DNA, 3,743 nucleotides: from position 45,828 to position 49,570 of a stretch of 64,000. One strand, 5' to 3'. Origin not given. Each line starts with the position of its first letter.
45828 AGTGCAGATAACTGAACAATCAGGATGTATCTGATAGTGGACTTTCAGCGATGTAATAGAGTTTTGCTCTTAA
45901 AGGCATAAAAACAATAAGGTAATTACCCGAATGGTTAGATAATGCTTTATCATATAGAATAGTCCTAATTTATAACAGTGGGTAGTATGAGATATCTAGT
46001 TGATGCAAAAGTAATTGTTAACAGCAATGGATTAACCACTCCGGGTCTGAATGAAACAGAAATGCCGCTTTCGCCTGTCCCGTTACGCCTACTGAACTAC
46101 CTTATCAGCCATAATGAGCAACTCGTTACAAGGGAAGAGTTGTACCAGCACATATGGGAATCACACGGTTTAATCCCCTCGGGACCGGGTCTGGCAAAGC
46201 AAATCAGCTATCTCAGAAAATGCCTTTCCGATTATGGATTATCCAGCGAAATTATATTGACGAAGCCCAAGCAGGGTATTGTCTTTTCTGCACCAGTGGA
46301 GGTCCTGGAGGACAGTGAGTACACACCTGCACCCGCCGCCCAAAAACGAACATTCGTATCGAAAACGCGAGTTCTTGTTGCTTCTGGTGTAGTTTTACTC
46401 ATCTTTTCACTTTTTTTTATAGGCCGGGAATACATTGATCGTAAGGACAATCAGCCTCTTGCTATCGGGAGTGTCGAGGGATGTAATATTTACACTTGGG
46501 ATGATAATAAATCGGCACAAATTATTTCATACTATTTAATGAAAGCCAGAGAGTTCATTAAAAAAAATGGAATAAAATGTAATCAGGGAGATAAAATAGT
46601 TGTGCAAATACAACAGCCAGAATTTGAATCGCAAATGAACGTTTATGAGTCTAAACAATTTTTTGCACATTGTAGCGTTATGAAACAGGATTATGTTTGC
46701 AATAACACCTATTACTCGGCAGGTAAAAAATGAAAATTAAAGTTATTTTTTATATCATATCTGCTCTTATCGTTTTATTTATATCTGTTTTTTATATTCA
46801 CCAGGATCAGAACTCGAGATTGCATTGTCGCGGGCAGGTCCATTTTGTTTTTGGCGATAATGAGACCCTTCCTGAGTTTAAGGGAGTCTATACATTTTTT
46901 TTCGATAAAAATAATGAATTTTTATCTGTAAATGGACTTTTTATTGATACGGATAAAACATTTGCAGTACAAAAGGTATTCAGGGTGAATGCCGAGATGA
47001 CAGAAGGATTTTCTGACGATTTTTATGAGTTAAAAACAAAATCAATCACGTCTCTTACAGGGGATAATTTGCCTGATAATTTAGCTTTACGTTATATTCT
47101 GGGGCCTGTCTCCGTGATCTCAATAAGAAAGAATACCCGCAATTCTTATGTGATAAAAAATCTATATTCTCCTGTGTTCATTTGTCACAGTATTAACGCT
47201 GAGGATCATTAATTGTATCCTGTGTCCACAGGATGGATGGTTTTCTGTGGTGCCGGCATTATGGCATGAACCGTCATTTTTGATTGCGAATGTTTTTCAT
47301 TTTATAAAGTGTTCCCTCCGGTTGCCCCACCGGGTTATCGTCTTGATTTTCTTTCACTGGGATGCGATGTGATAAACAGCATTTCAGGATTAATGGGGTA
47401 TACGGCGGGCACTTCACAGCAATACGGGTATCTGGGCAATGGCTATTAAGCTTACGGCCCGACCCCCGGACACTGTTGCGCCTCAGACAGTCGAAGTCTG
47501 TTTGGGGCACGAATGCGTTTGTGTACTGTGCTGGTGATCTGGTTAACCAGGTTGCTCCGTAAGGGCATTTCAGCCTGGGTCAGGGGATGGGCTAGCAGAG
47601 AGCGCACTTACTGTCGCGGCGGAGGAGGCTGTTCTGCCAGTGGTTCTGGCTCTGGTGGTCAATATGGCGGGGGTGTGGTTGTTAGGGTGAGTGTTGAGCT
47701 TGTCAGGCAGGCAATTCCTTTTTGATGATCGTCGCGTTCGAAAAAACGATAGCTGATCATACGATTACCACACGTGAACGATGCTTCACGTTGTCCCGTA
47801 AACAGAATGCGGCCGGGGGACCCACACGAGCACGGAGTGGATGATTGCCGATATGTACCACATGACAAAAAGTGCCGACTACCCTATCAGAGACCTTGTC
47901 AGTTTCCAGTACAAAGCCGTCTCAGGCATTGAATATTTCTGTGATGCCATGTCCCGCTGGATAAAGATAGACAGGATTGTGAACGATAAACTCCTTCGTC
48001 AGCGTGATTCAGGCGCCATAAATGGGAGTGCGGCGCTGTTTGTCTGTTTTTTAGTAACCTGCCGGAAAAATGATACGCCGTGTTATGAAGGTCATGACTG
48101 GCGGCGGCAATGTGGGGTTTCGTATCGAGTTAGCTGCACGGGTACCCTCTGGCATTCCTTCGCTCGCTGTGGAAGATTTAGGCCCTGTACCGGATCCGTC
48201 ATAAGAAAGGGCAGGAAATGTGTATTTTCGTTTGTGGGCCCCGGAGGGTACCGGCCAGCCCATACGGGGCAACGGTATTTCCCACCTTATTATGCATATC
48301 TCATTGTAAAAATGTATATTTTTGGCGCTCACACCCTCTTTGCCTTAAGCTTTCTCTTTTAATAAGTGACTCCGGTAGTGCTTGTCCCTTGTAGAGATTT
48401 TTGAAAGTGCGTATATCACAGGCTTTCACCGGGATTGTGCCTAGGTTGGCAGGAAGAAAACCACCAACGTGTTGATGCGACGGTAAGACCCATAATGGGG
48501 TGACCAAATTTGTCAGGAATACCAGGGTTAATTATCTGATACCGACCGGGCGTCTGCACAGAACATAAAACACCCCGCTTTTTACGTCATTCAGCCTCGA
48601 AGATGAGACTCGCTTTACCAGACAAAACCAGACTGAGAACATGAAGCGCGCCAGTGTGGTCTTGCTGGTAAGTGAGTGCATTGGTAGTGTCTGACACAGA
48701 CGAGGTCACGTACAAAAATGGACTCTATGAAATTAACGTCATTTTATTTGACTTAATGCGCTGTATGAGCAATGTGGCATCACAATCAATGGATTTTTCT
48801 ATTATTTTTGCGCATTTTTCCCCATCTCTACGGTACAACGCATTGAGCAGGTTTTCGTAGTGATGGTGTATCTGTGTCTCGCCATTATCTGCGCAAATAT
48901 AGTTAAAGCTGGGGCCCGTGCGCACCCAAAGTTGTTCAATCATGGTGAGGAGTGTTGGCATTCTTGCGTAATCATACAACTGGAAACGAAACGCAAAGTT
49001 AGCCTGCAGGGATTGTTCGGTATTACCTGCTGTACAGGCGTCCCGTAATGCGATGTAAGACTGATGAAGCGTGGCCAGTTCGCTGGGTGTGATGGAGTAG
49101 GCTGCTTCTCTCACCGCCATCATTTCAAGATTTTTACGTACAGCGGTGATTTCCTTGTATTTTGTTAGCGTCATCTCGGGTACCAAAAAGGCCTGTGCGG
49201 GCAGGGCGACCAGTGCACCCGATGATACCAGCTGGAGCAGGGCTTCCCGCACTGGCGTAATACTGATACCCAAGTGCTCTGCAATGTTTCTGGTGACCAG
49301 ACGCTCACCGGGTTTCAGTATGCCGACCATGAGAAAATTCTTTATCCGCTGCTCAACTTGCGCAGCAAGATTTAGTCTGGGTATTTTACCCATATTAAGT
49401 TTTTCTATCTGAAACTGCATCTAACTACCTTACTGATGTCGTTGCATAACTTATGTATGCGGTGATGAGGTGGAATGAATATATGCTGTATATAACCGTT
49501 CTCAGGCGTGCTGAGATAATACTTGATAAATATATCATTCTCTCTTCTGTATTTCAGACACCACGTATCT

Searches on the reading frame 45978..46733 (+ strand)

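Call 46: search_protein_families(library=pfam, proteins=[window:45978-46733:+], max_evalue=0.001)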
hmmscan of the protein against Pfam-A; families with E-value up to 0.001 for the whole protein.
window:45978-46733:+ (251 aa): 1 family
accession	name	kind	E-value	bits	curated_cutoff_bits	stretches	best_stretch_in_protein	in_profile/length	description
PF00486.34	Trans_reg_C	-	7.2e-11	42.5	26.2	1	27-101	2-75/77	Transcriptional regulatory protein, C terminal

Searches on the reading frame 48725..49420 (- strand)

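Call 46: search_protein_families(library=pfam, proteins=[window:48725-49420:-], max_evalue=0.001)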
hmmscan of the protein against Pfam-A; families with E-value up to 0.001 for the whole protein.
window:48725-49420:- (231 aa): 2 families
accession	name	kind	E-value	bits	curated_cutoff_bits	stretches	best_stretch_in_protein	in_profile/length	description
PF07729.17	FCD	-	3.9e-18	66.5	24.3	1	90-209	1-121/125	FCD domain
PF00392.27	GntR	-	8.7e-13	48.2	27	1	18-80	1-64/64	Bacterial regulatory proteins, gntR family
